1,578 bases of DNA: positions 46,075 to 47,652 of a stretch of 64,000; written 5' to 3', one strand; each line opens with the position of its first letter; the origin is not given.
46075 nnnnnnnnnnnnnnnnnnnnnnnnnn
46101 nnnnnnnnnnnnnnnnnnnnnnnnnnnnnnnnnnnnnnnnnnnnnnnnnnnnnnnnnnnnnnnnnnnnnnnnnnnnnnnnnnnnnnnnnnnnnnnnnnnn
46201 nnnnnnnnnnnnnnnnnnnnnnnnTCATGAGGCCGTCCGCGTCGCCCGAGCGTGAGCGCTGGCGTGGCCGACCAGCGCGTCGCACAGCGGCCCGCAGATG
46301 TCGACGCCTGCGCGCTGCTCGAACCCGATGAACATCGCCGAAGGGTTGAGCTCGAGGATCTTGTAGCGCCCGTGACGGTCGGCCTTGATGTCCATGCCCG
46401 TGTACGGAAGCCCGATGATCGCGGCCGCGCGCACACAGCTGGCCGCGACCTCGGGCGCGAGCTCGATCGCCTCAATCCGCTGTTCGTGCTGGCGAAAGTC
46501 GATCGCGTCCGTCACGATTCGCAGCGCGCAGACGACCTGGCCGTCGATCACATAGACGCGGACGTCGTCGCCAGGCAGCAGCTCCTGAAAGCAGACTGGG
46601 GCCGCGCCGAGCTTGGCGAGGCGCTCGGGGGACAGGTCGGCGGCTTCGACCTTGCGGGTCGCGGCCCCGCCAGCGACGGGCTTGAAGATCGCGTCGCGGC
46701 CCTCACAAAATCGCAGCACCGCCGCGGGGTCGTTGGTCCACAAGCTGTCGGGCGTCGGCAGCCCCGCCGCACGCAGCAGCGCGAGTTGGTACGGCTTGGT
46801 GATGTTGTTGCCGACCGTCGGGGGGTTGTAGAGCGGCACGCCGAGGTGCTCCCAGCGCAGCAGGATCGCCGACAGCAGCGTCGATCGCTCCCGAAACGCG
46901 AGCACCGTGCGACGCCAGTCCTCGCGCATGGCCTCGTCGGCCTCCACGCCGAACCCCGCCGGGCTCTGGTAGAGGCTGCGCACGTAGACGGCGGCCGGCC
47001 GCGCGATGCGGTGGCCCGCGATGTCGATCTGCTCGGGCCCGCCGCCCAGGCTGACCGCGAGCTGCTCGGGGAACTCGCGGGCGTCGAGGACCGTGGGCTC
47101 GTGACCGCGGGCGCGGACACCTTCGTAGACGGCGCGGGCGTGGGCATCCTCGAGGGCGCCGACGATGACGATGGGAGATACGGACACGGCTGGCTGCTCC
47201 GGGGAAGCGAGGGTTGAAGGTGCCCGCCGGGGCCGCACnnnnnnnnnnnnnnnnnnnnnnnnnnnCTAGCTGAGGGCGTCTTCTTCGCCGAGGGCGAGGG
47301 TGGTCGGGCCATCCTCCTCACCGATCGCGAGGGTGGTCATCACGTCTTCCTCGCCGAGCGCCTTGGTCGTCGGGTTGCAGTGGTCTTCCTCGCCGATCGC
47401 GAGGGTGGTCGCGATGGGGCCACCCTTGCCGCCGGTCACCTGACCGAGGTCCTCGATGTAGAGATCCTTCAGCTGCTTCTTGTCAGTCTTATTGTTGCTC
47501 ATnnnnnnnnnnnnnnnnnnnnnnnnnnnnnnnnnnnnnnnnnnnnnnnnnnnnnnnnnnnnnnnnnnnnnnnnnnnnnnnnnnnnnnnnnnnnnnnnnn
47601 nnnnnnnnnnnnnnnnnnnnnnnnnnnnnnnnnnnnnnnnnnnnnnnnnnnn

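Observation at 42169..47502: Plesiocin-like graspetide operon with dedicated double-glycine-type export (HlyD, C39-ABC, HlyD), fully ATGA-coupled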

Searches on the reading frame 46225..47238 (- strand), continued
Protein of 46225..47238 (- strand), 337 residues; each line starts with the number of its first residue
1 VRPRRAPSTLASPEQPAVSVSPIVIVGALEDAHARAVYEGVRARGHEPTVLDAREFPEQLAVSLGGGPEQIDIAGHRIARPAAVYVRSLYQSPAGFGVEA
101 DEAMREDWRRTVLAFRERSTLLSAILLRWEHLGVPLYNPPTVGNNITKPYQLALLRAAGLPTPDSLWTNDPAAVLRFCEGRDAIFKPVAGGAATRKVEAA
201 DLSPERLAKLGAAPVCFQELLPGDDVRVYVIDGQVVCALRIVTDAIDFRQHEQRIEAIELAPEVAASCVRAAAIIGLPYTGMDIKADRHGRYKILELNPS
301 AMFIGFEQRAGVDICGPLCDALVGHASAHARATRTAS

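Call 70: search_protein_families(library=pfam, proteins=[L064:3644-5182:-, L064:7324-8061:-, L064:8220-9992:+, L066:8028-9992:+, L066:4830-5432:-, L038:13886-14494:-, L038:14431-15264:-, L038:15277-15945:-, L038:7941-9980:+], max_evalue=0.001)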
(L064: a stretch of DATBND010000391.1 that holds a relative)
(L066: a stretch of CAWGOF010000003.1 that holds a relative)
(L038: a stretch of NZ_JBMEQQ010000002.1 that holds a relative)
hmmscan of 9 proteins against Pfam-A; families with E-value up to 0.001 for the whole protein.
L064:3644-5182:- (512 aa): 3 families
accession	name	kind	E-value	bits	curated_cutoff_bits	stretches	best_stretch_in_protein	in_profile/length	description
PF07731.20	Cu-oxidase_2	-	4.4e-28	98.2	20.4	1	365-482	12-135/137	Multicopper oxidase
PF07732.21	Cu-oxidase_3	-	1.4e-26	93.3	21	1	76-190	3-118/119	Multicopper oxidase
PF10518.14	TAT_signal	-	8.3e-05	22.8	22.7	1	16-34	3-21/21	TAT (twin-arginine translocation) pathway signal sequence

L064:7324-8061:- (246 aa): 0 families

L064:8220-9992:+ (590 aa): 2 families
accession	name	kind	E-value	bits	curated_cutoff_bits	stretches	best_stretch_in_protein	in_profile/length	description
PF07884.19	VKOR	-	3.8e-16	59.9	27.5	1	216-342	3-134/134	Vitamin K epoxide reductase family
PF03412.21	Peptidase_C39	-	1.2e-10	41.8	22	1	33-148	16-130/133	Peptidase C39 family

L066:8028-9992:+ (654 aa): 2 families
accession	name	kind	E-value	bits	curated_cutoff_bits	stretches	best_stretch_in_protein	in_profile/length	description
PF07884.19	VKOR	-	1e-12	48.8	27.5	1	276-396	4-127/134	Vitamin K epoxide reductase family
PF03412.21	Peptidase_C39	-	4.5e-10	39.9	22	1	120-226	27-129/133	Peptidase C39 family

L066:4830-5432:- (200 aa): 2 families
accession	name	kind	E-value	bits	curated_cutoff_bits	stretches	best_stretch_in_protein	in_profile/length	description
PF00578.27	AhpC-TSA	-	9.4e-10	38.9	26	1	69-178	1-121/124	AhpC/TSA family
PF08534.16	Redoxin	-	1.1e-09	38.7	26.6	1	70-186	3-136/148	Redoxin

L038:13886-14494:- (202 aa): 1 family
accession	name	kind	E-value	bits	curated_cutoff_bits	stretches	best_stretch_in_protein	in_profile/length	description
PF00156.33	Pribosyltran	-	3.4e-22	78.9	26.3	1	57-186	26-157/158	Phosphoribosyl transferase domain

L038:14431-15264:- (277 aa): 1 family
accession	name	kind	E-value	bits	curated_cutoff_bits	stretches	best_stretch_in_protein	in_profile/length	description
PF14681.12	UPRTase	-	1.1e-14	54.8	27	1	36-237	5-188/206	Uracil phosphoribosyltransferase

L038:15277-15945:- (222 aa): 1 family
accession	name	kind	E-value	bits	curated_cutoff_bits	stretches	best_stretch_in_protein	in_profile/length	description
PF00265.24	TK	-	1.6e-53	181.6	20.6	1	31-204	1-176/176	Thymidine kinase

L038:7941-9980:+ (679 aa): 3 families
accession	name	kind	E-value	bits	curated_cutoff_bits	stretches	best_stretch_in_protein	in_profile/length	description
PF07884.19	VKOR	-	2.9e-14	53.8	27.5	1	294-412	2-127/134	Vitamin K epoxide reductase family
PF13462.12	Thioredoxin_4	-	9.8e-06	26.3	23.2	1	497-646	6-154/165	Thioredoxin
PF03412.21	Peptidase_C39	-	0.00055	20.2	22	1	104-226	17-129/133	Peptidase C39 family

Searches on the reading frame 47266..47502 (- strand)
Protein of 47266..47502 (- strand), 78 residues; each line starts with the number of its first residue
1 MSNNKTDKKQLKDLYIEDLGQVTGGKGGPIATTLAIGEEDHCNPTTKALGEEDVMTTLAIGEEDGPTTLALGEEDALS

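Call 5: search_protein_families(library=pfam, proteins=[window:47266-47502:-], max_evalue=0.01)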
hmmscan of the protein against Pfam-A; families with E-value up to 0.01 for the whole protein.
window:47266-47502:- (78 aa): 0 families

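Call 7: search_solved_structures(query=window:47269-47502:-, max_evalue=10, show_alignments=3)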
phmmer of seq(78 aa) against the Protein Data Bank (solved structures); distinct sequences matched with E-value up to 10: 8.
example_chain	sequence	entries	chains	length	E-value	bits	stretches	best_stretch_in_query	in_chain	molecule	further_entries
7drm_E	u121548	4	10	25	3.2e-07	33.5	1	14-39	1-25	PsnA214-38, Precursor peptide | PsnA214-38, Precursor peptide, phospho-mimic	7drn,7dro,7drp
9sah_A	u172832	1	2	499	1.1e-06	31.8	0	35-58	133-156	E4-NB2 synthetic fusion protein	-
9rhz_A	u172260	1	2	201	0.00017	24.9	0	6-59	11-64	ALPHAREP bE5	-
6veh_A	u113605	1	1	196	0.032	17.6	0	35-59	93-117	HEAT repeat domain-containing protein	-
4xvp_D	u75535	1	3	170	0.1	16.1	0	13-63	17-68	BGFP-C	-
7p0h_A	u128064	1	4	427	0.1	16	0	35-59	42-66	Helicobacter pylori ComF fused to an artificial alphaREP crystallization helper (named B2)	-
6g4j_B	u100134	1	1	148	0.92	13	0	13-55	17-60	alphaREP bE8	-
6fjq_A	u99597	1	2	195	1.2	12.7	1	6-43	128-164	Fiber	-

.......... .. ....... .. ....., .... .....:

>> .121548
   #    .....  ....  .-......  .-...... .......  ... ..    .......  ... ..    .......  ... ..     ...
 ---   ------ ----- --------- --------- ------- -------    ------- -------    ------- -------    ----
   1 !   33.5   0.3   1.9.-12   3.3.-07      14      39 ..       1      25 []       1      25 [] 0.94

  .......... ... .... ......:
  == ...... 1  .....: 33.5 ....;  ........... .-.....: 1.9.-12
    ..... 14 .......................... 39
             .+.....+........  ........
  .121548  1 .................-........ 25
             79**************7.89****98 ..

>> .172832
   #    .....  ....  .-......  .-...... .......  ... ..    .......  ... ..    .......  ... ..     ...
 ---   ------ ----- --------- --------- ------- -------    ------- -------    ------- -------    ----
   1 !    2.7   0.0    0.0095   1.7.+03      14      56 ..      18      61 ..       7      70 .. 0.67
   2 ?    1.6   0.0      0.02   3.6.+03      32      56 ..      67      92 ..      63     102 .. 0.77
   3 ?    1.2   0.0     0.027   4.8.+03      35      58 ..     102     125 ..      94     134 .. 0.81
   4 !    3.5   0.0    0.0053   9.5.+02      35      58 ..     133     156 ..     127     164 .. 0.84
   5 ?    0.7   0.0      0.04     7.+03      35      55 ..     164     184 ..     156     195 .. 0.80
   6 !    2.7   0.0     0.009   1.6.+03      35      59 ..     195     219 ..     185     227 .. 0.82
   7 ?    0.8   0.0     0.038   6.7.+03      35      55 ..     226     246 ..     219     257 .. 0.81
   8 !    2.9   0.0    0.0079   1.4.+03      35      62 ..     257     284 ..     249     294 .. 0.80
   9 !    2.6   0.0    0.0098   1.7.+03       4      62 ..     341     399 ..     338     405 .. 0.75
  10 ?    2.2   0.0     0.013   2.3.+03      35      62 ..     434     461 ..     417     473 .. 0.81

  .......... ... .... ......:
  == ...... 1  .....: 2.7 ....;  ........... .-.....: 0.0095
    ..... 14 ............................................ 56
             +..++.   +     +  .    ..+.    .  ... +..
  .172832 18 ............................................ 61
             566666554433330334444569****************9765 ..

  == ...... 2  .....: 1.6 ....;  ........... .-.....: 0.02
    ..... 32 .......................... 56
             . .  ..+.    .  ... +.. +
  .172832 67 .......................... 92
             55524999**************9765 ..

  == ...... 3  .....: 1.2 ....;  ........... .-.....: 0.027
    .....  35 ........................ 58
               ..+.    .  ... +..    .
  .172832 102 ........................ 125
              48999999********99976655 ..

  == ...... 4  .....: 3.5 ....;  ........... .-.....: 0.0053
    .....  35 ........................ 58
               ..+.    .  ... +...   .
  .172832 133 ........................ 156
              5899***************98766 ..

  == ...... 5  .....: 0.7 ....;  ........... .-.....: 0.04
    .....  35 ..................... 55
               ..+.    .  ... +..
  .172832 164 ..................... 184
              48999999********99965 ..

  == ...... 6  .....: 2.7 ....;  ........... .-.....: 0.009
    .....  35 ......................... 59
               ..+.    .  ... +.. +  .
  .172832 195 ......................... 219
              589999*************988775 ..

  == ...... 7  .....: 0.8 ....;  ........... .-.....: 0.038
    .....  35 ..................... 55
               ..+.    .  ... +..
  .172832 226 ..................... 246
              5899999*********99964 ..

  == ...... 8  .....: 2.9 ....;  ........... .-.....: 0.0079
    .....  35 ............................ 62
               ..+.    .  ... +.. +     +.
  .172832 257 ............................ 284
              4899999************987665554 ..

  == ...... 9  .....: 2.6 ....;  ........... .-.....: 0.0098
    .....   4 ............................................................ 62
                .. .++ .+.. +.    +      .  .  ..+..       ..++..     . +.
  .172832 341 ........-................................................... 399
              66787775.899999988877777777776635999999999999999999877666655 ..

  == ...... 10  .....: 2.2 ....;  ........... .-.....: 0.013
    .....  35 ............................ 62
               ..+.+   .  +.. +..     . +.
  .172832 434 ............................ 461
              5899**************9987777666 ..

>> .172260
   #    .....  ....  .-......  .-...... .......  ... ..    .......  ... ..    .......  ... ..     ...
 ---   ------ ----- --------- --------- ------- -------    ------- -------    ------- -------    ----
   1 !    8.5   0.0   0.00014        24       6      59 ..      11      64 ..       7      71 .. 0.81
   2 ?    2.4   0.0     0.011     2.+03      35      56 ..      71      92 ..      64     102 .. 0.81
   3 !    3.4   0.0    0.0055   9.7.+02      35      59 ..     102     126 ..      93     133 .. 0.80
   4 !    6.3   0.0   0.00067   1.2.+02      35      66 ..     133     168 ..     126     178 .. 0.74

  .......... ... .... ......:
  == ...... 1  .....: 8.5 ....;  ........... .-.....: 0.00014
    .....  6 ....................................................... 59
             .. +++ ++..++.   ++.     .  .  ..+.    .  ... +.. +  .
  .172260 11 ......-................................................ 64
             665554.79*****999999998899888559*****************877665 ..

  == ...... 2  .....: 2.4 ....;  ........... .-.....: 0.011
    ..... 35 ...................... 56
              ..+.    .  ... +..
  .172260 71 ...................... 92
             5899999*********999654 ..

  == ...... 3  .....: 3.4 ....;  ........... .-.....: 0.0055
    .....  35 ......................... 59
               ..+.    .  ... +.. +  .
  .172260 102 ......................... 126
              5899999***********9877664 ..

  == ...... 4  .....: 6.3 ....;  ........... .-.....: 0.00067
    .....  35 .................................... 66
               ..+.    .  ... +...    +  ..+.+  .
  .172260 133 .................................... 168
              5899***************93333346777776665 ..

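Call 28: search_protein_families(library=ncbifam, proteins=[window:47266-47502:-], max_evalue=0.001)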
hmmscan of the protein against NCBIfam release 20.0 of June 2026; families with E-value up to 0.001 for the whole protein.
window:47266-47502:- (78 aa): 0 families

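Call 41: find_homologous_proteins(query=window:47269-47502:-, max_evalue=0.001)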
Query seq(78 aa) (78 aa): 173 proteins with E <= 0.001 among 340 candidates; the best 120 are listed.
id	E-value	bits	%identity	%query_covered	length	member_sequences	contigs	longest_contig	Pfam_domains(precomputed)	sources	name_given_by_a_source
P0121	3.3e-43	162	100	100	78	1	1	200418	-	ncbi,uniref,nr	ncbi:hypothetical protein [Enhygromyxa salina]|uniref:Uncharacterized protein n=1 Tax=Enhygromyxa sa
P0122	7.1e-24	101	77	96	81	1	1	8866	-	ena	-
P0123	1.2e-22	97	78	92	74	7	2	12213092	-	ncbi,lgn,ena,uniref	ncbi:hypothetical protein [Nannocystis pusilla]|uniref:hypothetical protein n=1 Tax=Nannocystis pusi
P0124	1.1e-21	94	75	94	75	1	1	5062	-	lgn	-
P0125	5.2e-21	92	77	95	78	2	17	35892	-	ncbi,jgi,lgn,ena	-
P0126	4.1e-20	89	74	90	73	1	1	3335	-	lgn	-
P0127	8.2e-20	88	77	83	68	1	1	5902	-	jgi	jgi:hypothetical protein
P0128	2.1e-19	87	73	99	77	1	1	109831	-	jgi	jgi:hypothetical protein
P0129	5.2e-19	85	72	95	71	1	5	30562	-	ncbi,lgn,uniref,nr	ncbi:hypothetical protein PPSIR1_14310 [Plesiocystis pacifica SIR-1]|uniref:Uncharacterized protein 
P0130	6.3e-19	85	71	95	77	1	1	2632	-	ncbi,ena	-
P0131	9.2e-19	84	70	99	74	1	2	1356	-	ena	-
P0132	1.2e-18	84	69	95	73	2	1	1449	-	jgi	jgi:hypothetical protein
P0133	1.6e-18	84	74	88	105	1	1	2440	-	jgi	jgi:hypothetical protein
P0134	2.7e-18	83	68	95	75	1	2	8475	-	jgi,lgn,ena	-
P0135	4.9e-18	82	74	95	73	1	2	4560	-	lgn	-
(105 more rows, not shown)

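Call 43: find_encoding_contigs(protein=P0129, flank=10000, max_places=4)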
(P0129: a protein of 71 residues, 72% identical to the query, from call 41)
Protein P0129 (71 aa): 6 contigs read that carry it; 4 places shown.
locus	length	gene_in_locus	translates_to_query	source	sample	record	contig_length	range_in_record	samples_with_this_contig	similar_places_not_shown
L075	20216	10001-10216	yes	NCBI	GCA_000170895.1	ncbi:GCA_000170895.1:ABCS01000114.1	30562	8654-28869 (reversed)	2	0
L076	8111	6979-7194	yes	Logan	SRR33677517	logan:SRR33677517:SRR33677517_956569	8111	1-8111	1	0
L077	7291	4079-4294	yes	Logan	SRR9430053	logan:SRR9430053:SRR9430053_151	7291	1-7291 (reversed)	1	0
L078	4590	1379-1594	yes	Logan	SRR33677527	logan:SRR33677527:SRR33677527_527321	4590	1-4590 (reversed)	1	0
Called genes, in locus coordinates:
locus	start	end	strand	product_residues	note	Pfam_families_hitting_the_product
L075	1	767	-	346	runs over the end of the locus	-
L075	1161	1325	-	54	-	-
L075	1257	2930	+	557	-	PF00069:Pkinase, PF07714:PK_Tyr_Ser-Thr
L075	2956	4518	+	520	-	PF03062:MBOAT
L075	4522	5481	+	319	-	-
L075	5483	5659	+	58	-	-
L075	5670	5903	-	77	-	-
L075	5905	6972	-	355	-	PF00941:FAD_binding_5, PF03450:CO_deh_flav_C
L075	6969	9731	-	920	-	PF00111:Fer2, PF01799:Fer2_2, PF01315:Ald_Xan_dh_C, PF02738:MoCoBD_1, PF20256:MoCoBD_2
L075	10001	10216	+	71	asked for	-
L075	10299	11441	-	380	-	-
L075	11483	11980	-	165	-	-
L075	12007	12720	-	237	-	PF01966:HD (weak)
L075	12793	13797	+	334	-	PF01965:DJ-1_PfpI, PF00165:HTH_AraC (weak), PF12833:HTH_18, PF00165:HTH_AraC (weak)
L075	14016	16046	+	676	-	-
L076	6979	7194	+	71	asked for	-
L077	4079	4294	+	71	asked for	-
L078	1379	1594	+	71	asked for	-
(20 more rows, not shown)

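Call 44: find_encoding_contigs(protein=P0121, flank=10000, max_places=3)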
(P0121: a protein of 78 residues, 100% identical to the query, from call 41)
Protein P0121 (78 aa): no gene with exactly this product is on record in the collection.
